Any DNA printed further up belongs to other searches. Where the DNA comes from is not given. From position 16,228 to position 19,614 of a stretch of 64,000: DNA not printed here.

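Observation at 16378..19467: Single 1029 aa polypeptide fusing an O-antigen-ligase/Wzy-like domain to a PMT/ArnT-like GT-C glycosyltransferase plus a coiled-coil tail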

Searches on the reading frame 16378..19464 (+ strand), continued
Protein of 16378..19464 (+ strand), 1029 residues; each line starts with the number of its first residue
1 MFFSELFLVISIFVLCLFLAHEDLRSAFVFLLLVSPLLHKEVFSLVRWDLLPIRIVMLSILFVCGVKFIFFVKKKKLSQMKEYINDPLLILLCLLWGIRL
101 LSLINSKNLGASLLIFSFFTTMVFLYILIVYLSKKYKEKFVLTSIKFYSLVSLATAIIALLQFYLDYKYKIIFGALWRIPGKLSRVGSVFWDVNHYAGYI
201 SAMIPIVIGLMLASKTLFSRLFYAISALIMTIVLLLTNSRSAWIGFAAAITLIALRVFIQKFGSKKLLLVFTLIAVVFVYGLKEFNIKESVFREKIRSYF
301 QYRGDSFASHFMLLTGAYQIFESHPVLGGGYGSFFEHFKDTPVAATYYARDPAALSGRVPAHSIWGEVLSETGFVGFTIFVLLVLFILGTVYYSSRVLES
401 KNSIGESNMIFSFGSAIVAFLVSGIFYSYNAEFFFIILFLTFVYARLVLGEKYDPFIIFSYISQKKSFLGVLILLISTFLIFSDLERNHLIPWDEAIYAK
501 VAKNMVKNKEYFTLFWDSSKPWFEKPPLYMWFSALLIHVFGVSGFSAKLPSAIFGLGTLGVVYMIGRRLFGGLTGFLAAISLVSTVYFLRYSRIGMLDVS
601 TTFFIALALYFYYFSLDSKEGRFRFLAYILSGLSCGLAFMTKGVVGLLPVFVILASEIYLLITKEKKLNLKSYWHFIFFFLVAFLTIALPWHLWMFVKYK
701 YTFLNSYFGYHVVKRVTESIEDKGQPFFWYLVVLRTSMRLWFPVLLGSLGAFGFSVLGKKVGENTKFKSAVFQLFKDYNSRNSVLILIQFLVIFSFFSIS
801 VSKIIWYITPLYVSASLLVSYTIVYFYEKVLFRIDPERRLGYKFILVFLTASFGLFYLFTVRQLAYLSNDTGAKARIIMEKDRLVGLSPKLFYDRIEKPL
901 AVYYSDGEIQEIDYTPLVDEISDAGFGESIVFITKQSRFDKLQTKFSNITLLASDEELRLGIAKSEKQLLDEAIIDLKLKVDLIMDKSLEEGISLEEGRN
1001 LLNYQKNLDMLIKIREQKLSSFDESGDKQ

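Call 88: search_protein_representatives(alignment_id=A1)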
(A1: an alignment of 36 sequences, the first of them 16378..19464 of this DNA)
Query: 36 sequences, 987 profile positions. Proteins with E-value up to 0.001 (for the whole library): 72770; up to 1e-10: 27761; up to 1e-30: 5764. The best 150 are listed.
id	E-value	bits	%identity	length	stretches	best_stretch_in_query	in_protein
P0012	0.0e+00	1455.9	-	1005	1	1-983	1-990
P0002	0.0e+00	1330.5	-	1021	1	1-985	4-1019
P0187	0.0e+00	1261.5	-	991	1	2-978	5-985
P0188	0.0e+00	1245.0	-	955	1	1-934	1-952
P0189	0.0e+00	1205.4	-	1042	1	2-981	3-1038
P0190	0.0e+00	1203.5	-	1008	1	2-979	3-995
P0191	0.0e+00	1150.5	-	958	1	1-940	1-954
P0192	0.0e+00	1133.3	-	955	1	1-934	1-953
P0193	0.0e+00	1051.0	-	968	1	3-935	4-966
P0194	0.0e+00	1040.2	-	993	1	3-973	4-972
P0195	4.8e-297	1004.7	-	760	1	229-982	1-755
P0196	1.2e-275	933.9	-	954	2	182-934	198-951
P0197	1.0e-250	851.3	-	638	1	123-754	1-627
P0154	2.1e-246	837.1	-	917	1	21-922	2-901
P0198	7.5e-242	822.0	-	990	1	4-954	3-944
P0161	1.7e-238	810.9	-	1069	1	2-974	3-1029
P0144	4.1e-237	806.3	-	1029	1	3-958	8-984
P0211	7.9e-180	616.7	-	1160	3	268-920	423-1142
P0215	7.1e-175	600.3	-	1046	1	4-919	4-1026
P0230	5.8e-107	375.5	-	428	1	24-445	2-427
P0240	5.7e-94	332.5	-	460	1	3-436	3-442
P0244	9.7e-91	321.8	-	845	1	25-698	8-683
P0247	4.2e-88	313.1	-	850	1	23-699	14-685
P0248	2.1e-86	307.5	-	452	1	1-442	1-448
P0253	4.6e-83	296.4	-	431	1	4-441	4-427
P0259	1.5e-78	281.4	-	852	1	21-698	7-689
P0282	1.5e-71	258.3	-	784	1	31-645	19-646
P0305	4.0e-68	246.9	-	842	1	26-690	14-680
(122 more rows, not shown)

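Call 91: list_cluster_members(proteins=[P0244, P0247, P0282, P0230, P0240, P0248, P0253, P0259, P0305, P0211])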
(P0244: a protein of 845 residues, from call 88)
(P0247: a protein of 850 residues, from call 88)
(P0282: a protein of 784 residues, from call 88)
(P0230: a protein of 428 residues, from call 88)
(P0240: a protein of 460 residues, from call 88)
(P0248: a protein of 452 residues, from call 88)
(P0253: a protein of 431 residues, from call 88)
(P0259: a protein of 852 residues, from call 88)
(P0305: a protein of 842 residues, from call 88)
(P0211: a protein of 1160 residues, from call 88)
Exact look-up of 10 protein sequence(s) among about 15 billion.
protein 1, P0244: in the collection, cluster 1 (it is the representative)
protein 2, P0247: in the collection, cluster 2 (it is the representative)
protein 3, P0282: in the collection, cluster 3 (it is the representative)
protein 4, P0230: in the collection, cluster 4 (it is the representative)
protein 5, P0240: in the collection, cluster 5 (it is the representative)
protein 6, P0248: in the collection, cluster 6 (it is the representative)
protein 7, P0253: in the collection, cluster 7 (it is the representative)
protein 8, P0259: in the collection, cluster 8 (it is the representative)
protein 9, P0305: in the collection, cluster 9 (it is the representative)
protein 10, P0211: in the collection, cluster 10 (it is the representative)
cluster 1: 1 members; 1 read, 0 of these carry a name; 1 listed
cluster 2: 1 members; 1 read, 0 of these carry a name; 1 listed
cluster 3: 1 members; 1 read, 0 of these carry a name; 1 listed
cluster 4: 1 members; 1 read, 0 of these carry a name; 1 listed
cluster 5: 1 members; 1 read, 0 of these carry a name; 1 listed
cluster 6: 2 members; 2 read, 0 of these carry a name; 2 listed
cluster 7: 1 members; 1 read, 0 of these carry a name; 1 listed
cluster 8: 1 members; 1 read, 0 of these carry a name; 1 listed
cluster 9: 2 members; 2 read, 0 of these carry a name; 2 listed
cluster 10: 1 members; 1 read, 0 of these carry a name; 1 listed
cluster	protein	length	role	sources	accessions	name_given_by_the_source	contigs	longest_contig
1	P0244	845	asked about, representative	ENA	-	-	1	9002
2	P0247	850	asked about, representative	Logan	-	-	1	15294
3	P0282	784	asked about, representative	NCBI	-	-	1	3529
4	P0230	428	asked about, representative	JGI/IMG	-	-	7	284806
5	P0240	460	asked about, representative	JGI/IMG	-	-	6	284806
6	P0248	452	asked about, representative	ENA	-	-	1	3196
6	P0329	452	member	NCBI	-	-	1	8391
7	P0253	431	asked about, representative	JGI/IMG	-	-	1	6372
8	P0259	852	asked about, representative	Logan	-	-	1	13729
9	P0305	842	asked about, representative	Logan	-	-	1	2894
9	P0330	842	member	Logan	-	-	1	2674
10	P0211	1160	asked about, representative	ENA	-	-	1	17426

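Call 92: find_encoding_contigs(protein=P0240, flank=8000, max_places=3)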
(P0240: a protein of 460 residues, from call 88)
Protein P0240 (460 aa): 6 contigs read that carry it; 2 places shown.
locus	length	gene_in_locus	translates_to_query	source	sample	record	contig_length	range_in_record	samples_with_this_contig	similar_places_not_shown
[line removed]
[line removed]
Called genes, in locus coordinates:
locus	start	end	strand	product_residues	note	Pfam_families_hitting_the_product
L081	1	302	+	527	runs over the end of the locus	PF02366:PMT, PF02516:STT3 (faint), PF13231:PMT_2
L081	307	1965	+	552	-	PF02366:PMT, PF13231:PMT_2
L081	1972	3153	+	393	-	PF00534:Glycos_transf_1, PF13692:Glyco_trans_1_4, PF13524:Glyco_trans_1_2 (weak)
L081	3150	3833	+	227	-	PF00535:Glycos_transf_2, PF10111:Glyco_tranf_2_2, PF13641:Glyco_tranf_2_3 (weak)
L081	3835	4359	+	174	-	PF00710:Asparaginase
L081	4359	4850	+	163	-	PF06185:YecM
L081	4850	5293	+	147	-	PF04191:PEMT, PF04140:ICMT (weak)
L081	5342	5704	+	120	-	PF00903:Glyoxalase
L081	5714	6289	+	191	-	PF01928:CYTH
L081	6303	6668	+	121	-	-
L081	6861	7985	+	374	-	PF13477:Glyco_trans_4_2, PF13439:Glyco_transf_4, PF13579:Glyco_trans_4_4, PF02350:Epimerase_2 (weak), PF00534:Glycos_transf_1, PF13692:Glyco_trans_1_4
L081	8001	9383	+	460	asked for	PF04932:Wzy_C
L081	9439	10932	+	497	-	PF02366:PMT, PF13231:PMT_2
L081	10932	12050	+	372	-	PF00534:Glycos_transf_1, PF13692:Glyco_trans_1_4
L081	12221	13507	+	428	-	PF04932:Wzy_C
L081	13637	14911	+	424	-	PF01943:Polysacc_synt, PF13440:Polysacc_synt_3, PF03023:MurJ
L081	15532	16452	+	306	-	-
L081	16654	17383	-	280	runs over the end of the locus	-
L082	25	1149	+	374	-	PF13477:Glyco_trans_4_2, PF13439:Glyco_transf_4, PF13579:Glyco_trans_4_4, PF02350:Epimerase_2 (weak), PF00534:Glycos_transf_1, PF13692:Glyco_trans_1_4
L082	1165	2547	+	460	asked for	PF04932:Wzy_C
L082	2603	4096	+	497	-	PF02366:PMT, PF13231:PMT_2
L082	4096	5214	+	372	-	PF00534:Glycos_transf_1, PF13692:Glyco_trans_1_4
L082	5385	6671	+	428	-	PF04932:Wzy_C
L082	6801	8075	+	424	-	PF01943:Polysacc_synt, PF13440:Polysacc_synt_3, PF03023:MurJ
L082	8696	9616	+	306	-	-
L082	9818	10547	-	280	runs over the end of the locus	-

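Call 94: find_encoding_contigs(protein=P0247, flank=8000, max_places=2)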
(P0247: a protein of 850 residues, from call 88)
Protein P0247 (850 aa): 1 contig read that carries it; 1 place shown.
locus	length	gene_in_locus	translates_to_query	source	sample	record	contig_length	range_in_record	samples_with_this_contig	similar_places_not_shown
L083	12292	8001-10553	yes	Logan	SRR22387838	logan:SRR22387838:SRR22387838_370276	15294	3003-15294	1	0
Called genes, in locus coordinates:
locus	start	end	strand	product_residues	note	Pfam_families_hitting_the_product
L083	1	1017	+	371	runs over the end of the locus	PF13439:Glyco_transf_4, PF20706:GT4-conflict, PF00534:Glycos_transf_1, PF13692:Glyco_trans_1_4, PF13524:Glyco_trans_1_2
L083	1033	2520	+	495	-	PF09852:DUF2079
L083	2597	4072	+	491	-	PF09852:DUF2079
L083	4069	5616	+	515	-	PF13231:PMT_2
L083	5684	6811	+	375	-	PF13439:Glyco_transf_4, PF13579:Glyco_trans_4_4, PF20706:GT4-conflict (weak), PF00534:Glycos_transf_1, PF13692:Glyco_trans_1_4, PF13524:Glyco_trans_1_2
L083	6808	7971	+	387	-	PF13439:Glyco_transf_4, PF00534:Glycos_transf_1, PF13692:Glyco_trans_1_4, PF13524:Glyco_trans_1_2 (weak)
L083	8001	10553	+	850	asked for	PF04932:Wzy_C, PF13231:PMT_2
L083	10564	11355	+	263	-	PF00535:Glycos_transf_2, PF10111:Glyco_tranf_2_2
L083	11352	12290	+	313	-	?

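Call 95: find_encoding_contigs(protein=P0253, flank=8000, max_places=2)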
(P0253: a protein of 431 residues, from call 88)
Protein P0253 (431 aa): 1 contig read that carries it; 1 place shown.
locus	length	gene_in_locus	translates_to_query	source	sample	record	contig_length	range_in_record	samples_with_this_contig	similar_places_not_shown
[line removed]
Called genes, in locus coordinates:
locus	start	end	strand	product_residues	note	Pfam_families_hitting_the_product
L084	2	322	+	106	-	?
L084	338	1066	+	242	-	PF00535:Glycos_transf_2, PF13641:Glyco_tranf_2_3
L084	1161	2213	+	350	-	PF13439:Glyco_transf_4, PF13477:Glyco_trans_4_2 (weak), PF13579:Glyco_trans_4_4, PF20706:GT4-conflict, PF00534:Glycos_transf_1, PF13692:Glyco_trans_1_4, PF13524:Glyco_trans_1_2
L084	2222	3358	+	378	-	PF13439:Glyco_transf_4 (faint), PF00534:Glycos_transf_1, PF13692:Glyco_trans_1_4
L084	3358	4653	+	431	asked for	PF04932:Wzy_C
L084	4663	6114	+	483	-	PF02366:PMT, PF13231:PMT_2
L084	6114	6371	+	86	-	?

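Call 97: find_encoding_contigs(protein=P0248, flank=8000, max_places=3)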
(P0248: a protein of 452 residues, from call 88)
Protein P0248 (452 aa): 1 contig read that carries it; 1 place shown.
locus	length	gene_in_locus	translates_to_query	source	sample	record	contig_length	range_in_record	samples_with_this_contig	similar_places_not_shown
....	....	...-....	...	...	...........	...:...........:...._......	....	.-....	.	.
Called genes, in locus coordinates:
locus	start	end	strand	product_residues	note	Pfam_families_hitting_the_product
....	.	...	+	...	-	?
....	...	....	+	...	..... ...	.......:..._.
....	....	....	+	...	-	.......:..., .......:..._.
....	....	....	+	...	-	?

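Call 109: find_homologous_proteins(query=P0253)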
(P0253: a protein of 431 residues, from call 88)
Query P0253 (431 aa): 30 proteins with E <= 0.001 among 8000 candidates.
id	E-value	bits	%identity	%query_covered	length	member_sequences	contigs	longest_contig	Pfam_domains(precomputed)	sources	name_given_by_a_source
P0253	9.1e-273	923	100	100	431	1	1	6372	PF04932.21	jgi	-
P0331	1.0e-191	656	74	93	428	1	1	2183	PF04932.21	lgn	-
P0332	1.5e-189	649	73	94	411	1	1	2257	PF04932.21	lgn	-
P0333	6.7e-188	644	73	94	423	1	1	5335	PF04932.21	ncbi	-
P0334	2.8e-182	625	71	93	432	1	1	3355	PF04932.21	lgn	-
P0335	1.3e-179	616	70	92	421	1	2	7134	PF04932.21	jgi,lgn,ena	-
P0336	3.8e-178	612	68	94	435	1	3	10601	PF04932.21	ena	-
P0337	5.4e-178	611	70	92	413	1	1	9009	PF04932.21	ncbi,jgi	-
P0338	1.4e-177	610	68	92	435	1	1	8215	PF04932.21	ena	-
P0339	1.9e-176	606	69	93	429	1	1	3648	PF04932.21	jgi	-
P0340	8.5e-174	597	68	89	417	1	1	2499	PF04932.21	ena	-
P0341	3.3e-170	585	70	93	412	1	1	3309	PF04932.21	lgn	-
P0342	1.5e-126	441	50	99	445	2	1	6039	PF04932.21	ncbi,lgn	-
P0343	6.9e-123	429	48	100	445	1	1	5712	PF04932.21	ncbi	-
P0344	3.5e-100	355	46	96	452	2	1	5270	PF04932.21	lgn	-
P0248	9.6e-95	337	43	99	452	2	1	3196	PF04932.21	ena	-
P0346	8.5e-94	334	44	94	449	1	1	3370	PF04932.21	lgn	-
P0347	1.7e-91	326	43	99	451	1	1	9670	PF04932.21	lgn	-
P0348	2.6e-91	325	42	96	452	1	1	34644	PF04932.21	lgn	-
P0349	3.4e-90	322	43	99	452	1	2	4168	PF04932.21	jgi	-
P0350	1.6e-86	310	42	99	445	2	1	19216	PF04932.21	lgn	-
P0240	8.9e-70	254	39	94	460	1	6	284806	PF04932.21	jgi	-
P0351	6.2e-58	215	37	91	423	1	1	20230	PF04932.21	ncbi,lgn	-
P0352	4.3e-53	200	32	98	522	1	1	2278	PF04932.21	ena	-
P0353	8.8e-50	189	35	91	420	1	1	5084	PF04932.21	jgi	-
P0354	1.9e-49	187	35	89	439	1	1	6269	PF04932.21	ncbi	-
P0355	9.2e-48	182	35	89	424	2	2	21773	PF04932.21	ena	-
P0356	6.9e-43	166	33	79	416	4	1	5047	PF04932.21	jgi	jgi:O-antigen ligase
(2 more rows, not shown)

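Call 110: find_encoding_contigs(protein=P0348, flank=6000, max_places=1)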
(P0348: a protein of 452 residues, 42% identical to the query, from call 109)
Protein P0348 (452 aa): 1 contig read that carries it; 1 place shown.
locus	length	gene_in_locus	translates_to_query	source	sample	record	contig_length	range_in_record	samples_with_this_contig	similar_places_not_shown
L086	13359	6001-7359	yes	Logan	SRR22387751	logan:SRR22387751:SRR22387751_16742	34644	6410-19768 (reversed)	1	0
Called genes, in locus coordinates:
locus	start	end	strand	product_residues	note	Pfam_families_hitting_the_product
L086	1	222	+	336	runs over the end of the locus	PF00535:Glycos_transf_2, PF13641:Glyco_tranf_2_3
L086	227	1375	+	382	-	PF13439:Glyco_transf_4, PF13579:Glyco_trans_4_4, PF13692:Glyco_trans_1_4, PF00534:Glycos_transf_1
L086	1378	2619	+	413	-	PF00534:Glycos_transf_1 (weak), PF13692:Glyco_trans_1_4, PF13524:Glyco_trans_1_2 (weak)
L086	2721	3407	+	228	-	PF13424:TPR_12 (faint)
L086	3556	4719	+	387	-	PF13439:Glyco_transf_4, PF13477:Glyco_trans_4_2, PF13579:Glyco_trans_4_4, PF00534:Glycos_transf_1, PF13692:Glyco_trans_1_4, PF13524:Glyco_trans_1_2 (weak)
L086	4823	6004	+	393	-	PF00534:Glycos_transf_1, PF13692:Glyco_trans_1_4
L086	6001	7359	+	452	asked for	PF04932:Wzy_C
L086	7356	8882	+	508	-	PF02366:PMT, PF13231:PMT_2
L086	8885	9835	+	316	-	PF00535:Glycos_transf_2, PF13641:Glyco_tranf_2_3, PF13632:Glyco_trans_2_3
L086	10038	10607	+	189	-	-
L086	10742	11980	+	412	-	PF13439:Glyco_transf_4, PF13579:Glyco_trans_4_4 (weak), PF20706:GT4-conflict, PF00534:Glycos_transf_1, PF13692:Glyco_trans_1_4, PF13524:Glyco_trans_1_2 (weak)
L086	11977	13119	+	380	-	PF00534:Glycos_transf_1, PF13692:Glyco_trans_1_4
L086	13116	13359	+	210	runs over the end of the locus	PF02397:Bac_transf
